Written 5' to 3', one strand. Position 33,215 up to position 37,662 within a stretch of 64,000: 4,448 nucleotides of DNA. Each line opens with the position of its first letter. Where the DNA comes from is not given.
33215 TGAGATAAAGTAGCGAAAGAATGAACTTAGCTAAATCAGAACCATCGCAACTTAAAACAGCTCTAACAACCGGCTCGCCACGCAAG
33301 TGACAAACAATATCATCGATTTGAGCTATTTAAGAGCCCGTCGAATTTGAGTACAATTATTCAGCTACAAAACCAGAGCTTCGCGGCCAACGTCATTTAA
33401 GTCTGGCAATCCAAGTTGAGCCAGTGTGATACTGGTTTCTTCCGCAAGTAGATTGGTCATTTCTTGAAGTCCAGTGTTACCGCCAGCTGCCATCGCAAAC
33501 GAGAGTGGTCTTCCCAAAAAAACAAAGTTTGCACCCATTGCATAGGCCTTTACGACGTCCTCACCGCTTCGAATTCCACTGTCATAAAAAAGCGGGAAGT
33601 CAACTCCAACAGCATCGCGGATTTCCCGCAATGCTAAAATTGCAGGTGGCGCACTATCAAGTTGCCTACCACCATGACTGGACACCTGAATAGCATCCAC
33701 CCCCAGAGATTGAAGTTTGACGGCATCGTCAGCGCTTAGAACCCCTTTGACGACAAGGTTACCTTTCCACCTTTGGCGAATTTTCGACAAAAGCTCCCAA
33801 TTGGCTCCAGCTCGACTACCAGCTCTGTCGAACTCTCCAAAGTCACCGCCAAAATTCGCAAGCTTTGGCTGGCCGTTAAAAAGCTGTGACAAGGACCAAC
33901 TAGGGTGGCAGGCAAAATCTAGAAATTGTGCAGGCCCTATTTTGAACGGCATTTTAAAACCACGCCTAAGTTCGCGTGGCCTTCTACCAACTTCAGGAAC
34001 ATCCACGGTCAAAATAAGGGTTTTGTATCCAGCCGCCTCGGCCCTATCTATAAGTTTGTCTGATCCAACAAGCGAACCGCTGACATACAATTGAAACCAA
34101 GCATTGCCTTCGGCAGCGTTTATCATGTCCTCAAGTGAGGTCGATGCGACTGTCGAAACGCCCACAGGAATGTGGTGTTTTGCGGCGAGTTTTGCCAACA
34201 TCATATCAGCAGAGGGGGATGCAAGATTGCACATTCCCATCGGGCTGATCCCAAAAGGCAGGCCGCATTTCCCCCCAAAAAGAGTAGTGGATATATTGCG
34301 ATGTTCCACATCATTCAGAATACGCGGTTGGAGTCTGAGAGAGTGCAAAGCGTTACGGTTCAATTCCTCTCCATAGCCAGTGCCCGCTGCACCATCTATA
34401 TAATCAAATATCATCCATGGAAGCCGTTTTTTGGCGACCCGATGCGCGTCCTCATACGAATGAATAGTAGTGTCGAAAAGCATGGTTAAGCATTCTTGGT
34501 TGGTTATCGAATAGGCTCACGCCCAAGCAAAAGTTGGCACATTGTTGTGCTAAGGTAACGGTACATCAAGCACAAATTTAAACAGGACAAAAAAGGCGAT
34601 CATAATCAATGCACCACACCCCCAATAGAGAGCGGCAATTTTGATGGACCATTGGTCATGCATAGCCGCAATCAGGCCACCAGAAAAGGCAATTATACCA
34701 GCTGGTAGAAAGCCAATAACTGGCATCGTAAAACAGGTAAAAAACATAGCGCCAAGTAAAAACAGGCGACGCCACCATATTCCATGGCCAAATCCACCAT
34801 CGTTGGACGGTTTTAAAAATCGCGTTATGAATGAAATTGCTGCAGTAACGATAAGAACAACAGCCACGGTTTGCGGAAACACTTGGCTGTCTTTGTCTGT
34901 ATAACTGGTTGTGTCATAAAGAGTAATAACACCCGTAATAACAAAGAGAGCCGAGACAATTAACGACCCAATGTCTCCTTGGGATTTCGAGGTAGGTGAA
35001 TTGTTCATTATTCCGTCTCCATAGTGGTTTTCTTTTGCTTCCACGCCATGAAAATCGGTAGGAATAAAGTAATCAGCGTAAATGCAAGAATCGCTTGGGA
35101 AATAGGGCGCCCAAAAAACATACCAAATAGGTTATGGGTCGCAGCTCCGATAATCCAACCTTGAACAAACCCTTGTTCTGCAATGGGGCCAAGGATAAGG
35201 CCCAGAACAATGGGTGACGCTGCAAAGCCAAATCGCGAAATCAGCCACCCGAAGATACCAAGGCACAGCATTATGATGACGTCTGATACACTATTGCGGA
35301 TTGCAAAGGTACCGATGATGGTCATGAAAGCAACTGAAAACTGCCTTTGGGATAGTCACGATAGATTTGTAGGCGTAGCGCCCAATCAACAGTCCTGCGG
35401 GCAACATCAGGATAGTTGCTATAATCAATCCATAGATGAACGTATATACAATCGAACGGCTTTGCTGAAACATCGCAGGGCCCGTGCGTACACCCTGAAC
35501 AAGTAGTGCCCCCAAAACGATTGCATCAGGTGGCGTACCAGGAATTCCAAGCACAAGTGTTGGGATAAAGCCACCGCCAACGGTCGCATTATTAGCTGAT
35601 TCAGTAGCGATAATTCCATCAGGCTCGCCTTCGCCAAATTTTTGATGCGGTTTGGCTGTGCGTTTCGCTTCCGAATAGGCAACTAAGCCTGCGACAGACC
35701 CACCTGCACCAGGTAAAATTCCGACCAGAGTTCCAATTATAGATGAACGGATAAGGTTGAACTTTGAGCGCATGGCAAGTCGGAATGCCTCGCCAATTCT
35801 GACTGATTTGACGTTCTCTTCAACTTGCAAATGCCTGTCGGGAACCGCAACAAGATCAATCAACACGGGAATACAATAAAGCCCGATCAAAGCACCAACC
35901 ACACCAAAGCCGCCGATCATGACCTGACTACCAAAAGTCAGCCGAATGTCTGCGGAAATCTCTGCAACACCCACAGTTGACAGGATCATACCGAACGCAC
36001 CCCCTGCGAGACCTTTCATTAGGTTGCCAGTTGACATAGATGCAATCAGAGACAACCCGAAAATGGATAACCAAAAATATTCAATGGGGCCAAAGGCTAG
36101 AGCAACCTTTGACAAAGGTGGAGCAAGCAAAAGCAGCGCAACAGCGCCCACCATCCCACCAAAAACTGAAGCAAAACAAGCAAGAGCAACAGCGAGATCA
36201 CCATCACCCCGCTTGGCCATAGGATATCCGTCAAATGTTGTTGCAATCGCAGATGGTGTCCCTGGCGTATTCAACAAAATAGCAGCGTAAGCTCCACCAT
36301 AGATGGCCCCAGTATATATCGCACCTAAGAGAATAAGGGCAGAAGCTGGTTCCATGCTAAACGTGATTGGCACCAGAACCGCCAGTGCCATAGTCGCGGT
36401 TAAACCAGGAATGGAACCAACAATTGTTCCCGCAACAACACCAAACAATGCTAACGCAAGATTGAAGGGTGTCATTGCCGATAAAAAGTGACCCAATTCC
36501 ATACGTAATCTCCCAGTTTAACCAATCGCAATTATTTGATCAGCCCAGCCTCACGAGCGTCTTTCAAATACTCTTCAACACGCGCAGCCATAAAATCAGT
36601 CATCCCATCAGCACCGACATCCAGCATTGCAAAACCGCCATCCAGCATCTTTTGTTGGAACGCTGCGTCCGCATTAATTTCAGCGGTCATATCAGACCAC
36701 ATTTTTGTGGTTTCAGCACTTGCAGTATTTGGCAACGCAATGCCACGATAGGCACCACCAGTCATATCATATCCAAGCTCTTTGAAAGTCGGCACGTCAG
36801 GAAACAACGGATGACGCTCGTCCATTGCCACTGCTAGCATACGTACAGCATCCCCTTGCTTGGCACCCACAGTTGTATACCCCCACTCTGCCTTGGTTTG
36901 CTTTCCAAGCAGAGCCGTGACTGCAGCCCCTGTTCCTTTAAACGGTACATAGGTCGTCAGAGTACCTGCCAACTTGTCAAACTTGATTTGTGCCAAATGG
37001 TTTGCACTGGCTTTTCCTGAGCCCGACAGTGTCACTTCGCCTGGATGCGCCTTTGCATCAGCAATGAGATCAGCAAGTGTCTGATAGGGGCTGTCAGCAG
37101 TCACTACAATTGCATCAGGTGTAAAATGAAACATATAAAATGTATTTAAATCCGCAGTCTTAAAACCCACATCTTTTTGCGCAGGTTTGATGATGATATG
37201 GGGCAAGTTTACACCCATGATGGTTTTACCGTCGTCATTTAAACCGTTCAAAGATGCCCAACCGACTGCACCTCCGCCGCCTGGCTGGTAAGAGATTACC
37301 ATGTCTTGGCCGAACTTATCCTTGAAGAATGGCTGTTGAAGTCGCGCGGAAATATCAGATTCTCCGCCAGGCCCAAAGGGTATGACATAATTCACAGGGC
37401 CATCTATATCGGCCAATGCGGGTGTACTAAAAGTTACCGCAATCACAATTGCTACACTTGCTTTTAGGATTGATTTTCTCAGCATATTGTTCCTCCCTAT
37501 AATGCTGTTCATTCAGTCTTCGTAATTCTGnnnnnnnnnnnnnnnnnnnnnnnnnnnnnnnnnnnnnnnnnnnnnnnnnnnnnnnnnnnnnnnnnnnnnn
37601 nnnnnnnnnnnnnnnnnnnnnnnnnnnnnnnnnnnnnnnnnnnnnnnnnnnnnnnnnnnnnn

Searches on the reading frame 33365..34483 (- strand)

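Call 11: search_protein_families(library=pfam, proteins=[window:33365-34483:-], max_evalue=0.0001)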
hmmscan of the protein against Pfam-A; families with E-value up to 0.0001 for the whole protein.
window:33365-34483:- (372 aa): 2 families
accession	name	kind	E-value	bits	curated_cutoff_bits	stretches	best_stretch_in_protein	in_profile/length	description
PF01070.24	FMN_dh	-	2.7e-118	395.5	24.9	1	17-370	1-348/350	FMN-dependent dehydrogenase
PF00478.31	IMPDH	-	7.9e-07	28.8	25.6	1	208-337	112-249/345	IMP dehydrogenase / GMP reductase domain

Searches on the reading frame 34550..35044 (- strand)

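Call 11: search_protein_families(library=pfam, proteins=[window:34550-35044:-], max_evalue=0.0001)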
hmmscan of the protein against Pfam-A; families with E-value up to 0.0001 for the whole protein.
window:34550-35044:- (164 aa): 1 family
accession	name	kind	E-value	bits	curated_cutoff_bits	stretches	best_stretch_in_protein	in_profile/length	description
PF07331.16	TctB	-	7.6e-12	46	29.1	1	29-164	2-137/137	Tripartite tricarboxylate transporter TctB family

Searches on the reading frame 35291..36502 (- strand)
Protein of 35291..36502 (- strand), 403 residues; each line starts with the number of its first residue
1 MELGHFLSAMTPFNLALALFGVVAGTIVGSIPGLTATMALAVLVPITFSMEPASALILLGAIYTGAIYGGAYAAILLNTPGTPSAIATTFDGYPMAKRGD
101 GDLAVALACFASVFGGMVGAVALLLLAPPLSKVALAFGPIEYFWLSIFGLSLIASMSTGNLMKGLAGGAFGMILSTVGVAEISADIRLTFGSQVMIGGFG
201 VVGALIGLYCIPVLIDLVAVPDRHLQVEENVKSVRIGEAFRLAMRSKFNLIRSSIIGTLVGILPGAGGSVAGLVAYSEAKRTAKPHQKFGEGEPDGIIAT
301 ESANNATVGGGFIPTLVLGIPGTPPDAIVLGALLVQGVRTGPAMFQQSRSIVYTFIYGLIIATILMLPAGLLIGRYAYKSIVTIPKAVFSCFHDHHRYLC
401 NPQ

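Call 11: search_protein_families(library=pfam, proteins=[window:35291-36502:-], max_evalue=0.0001)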
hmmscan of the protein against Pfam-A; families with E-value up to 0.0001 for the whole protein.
window:35291-36502:- (403 aa): 1 family
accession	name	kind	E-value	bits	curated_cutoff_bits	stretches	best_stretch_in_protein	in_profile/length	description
PF01970.21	TctA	-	7e-121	404.2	28.9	1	15-389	1-376/423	Tripartite tricarboxylate transporter TctA family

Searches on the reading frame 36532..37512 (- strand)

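Call 11: search_protein_families(library=pfam, proteins=[window:36532-37512:-], max_evalue=0.0001)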
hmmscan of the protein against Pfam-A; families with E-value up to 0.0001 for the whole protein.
window:36532-37512:- (326 aa): 1 family
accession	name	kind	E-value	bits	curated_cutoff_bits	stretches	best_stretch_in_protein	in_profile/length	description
PF03401.19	TctC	-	5.3e-31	108.6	27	1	59-312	5-262/274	Tripartite tricarboxylate transporter family receptor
